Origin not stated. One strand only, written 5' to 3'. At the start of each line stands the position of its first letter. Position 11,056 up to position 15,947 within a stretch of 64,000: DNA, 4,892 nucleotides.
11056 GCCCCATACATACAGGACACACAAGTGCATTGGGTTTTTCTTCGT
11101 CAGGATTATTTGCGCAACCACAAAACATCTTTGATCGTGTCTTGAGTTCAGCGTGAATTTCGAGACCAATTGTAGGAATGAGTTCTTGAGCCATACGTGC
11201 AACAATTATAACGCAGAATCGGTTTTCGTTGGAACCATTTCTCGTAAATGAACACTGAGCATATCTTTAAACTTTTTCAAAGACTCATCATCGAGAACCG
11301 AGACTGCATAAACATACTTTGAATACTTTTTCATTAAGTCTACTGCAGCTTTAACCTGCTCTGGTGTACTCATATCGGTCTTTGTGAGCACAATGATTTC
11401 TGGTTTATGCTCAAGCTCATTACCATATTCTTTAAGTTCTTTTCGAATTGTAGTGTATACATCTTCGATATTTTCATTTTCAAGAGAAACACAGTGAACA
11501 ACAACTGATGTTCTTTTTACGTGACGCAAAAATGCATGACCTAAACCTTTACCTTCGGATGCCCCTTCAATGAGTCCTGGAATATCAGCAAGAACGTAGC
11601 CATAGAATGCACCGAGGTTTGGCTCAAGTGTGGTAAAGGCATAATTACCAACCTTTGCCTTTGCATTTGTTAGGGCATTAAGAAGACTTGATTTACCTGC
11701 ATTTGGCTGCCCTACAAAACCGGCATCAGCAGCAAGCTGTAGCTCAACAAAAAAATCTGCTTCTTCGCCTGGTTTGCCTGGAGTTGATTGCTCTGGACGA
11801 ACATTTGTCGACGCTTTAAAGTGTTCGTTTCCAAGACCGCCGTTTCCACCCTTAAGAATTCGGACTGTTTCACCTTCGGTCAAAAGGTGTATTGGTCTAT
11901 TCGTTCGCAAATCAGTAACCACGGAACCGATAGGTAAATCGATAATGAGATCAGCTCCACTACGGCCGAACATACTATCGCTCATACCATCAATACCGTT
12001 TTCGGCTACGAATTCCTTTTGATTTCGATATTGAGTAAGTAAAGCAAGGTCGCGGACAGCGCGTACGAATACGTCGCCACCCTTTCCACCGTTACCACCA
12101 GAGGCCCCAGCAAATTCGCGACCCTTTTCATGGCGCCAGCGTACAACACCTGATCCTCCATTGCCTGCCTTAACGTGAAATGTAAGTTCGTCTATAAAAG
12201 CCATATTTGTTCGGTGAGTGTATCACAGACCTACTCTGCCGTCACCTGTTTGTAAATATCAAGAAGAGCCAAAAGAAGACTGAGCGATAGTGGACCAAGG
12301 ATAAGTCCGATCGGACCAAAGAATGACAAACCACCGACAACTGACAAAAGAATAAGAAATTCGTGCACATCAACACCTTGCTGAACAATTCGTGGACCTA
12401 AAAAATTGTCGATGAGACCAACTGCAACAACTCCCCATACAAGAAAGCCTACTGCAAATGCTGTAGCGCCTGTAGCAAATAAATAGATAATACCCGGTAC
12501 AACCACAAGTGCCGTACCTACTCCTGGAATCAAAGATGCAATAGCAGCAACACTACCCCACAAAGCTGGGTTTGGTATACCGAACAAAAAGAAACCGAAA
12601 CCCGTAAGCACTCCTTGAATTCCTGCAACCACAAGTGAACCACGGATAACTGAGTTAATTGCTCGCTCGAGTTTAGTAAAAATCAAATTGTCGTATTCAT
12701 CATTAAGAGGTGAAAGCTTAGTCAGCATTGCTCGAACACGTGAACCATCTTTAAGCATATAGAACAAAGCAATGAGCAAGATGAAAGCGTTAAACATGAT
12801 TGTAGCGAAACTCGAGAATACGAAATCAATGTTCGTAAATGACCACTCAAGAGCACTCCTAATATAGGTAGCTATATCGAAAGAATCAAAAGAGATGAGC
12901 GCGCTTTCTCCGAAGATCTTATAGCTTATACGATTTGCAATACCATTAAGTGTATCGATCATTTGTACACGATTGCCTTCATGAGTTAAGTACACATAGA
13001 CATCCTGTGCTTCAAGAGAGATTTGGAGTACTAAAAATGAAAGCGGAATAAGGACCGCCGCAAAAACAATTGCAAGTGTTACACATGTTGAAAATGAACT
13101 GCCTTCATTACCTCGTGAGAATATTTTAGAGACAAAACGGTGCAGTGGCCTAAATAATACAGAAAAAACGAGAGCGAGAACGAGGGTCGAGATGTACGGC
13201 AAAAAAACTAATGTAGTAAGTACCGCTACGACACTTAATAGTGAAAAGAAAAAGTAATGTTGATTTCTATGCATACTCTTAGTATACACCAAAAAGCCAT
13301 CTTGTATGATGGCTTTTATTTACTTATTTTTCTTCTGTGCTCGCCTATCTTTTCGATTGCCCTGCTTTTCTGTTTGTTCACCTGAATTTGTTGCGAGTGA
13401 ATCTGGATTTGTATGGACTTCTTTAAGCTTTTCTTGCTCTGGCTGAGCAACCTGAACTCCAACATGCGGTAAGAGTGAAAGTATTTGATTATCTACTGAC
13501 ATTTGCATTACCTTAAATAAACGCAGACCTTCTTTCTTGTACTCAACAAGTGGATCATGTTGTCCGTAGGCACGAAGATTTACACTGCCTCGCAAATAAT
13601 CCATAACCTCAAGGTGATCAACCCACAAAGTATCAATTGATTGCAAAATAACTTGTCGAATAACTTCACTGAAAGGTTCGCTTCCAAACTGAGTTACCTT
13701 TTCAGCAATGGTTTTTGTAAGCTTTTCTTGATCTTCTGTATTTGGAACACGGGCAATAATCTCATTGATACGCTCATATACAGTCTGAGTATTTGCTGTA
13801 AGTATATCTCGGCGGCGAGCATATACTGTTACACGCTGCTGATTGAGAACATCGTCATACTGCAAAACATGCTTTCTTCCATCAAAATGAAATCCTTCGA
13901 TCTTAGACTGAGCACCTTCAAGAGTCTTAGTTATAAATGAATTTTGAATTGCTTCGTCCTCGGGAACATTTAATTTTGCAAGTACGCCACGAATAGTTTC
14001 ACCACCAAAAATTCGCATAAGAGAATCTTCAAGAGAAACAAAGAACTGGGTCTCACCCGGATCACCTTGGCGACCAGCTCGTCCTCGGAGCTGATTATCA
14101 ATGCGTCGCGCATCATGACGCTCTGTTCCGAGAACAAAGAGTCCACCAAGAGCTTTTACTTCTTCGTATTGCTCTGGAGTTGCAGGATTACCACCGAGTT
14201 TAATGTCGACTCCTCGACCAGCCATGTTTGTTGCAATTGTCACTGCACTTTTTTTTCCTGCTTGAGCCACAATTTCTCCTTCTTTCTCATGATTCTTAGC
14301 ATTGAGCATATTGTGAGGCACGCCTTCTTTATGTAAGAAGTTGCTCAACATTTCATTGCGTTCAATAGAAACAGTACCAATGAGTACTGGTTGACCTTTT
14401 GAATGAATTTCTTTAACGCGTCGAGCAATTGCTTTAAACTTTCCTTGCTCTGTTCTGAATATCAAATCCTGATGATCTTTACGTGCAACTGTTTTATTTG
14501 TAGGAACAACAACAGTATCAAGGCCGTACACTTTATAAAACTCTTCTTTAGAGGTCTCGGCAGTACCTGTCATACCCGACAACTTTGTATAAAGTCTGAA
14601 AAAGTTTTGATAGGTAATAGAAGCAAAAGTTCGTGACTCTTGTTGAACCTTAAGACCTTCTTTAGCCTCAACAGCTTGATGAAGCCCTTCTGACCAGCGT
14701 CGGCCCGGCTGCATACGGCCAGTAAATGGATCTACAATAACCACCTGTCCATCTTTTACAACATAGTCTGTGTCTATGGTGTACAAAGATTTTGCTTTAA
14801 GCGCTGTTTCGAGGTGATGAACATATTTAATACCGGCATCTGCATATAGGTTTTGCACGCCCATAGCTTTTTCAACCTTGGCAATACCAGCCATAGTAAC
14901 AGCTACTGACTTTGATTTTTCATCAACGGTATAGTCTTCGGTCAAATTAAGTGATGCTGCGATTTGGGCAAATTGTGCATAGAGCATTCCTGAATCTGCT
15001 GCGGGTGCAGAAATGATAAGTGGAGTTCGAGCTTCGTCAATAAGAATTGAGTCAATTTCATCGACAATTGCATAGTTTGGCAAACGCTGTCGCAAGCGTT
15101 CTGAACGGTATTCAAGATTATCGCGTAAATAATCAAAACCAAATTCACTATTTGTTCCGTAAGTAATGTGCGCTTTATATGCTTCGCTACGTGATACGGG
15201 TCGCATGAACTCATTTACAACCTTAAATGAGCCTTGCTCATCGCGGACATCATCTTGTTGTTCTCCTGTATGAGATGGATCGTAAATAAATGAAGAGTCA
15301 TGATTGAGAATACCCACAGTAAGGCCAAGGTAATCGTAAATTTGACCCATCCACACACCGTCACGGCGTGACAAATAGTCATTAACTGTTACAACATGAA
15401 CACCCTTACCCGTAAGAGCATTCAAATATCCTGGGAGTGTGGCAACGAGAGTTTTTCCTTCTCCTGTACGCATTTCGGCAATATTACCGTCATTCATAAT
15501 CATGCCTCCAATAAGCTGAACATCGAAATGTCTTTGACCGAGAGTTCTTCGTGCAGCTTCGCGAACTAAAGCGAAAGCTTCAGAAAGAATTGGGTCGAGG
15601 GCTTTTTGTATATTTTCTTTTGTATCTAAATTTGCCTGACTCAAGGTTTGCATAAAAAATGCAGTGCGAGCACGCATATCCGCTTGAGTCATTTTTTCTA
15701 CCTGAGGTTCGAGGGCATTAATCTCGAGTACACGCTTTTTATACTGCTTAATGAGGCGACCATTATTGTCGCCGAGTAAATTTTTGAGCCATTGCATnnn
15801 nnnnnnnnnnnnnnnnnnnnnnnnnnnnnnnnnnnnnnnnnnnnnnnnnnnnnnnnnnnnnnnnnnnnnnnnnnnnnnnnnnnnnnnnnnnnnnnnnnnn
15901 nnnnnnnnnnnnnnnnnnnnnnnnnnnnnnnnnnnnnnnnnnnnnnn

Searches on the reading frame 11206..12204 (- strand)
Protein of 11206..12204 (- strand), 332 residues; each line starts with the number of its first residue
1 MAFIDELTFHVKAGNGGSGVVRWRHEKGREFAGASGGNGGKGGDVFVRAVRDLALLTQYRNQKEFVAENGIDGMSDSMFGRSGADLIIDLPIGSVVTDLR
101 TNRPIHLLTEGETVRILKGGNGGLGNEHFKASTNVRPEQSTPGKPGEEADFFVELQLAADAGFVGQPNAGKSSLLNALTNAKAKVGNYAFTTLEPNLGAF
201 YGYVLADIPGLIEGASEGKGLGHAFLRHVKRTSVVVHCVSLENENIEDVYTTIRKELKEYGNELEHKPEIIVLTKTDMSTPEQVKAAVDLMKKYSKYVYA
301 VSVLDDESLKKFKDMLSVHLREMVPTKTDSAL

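Call 8: search_protein_families(library=pfam, proteins=[window:11206-12204:-], max_evalue=0.001)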
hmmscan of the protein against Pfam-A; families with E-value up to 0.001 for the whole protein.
window:11206-12204:- (332 aa): 5 families
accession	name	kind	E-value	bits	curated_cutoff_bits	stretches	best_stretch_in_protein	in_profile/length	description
PF01018.28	GTP1_OBG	-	8.2e-45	152.6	27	1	4-157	1-155/155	GTP1/OBG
PF01926.29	MMR_HSR1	-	1.3e-27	96.6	21.9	1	161-275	2-113/113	50S ribosome-binding GTPase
PF02421.24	FeoB_N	-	1e-11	45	27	1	163-292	5-131/156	Ferrous iron transport protein B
PF03193.22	RsgA_GTPase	-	1.3e-06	28.7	30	0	268-318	55-106/174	RsgA GTPase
PF00350.29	Dynamin_N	-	4.6e-05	23.9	27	0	163-182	3-22/168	Dynamin family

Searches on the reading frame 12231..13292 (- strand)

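Call 8: search_protein_families(library=pfam, proteins=[window:12231-13292:-], max_evalue=0.001)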
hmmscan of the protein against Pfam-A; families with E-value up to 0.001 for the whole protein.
window:12231-13292:- (353 aa): 1 family
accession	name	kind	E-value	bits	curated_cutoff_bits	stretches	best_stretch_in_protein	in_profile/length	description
PF01594.21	AI-2E_transport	-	4.8e-46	157.9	34.3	1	21-347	5-326/327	AI-2E family transporter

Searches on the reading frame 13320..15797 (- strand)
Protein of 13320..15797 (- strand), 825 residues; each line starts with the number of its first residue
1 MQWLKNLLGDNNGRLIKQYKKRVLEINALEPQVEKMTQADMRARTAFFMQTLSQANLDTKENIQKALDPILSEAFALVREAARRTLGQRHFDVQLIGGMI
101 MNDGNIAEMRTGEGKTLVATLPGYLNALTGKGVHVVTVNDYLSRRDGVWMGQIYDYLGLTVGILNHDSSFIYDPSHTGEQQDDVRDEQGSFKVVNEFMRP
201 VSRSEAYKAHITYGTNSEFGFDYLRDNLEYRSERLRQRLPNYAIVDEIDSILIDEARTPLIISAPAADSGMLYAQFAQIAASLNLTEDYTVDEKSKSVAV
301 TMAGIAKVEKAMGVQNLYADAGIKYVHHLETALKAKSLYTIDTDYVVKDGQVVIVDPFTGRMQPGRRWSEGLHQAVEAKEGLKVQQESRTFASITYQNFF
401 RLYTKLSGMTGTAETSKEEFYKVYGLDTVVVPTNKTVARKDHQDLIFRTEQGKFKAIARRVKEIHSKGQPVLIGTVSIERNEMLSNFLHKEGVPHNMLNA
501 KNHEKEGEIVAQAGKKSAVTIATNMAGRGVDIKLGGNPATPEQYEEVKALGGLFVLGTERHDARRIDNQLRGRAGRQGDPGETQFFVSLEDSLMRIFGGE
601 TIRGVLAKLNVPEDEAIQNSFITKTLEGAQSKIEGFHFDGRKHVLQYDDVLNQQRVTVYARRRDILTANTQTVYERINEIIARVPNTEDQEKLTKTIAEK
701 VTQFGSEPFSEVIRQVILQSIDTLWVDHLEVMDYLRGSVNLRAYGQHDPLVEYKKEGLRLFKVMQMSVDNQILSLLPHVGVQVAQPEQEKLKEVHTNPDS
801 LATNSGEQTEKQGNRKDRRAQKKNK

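Call 8: search_protein_families(library=pfam, proteins=[window:13320-15797:-], max_evalue=0.001)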
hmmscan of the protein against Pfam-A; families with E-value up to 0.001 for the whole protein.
window:13320-15797:- (825 aa): 4 families
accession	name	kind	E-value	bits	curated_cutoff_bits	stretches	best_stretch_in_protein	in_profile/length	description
PF07517.20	SecA_DEAD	-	1.1e-113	379.7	24.6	1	5-420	2-289/290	SecA DEAD-like domain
PF21090.3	P-loop_SecA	-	6.5e-80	268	27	2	437-540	2-105/205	SecA P-loop domain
PF07516.18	SecA_SW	-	2.6e-44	152.1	26.7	2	691-778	113-198/200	SecA Wing and Scaffold domain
PF01043.26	SecA_PP_bind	-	5.6e-39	133.6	23.5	1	271-377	4-110/110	SecA preprotein cross-linking domain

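Call 9: find_encoding_contigs(protein=window:13320-15797:-, flank=2000, max_places=4)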
Protein window:13320-15797:- (825 aa): no gene with exactly this product is on record in the collection.
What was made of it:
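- Tried and rejected: It found nothing (call 9), probably because my longest-ORF start differs from the called gene.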
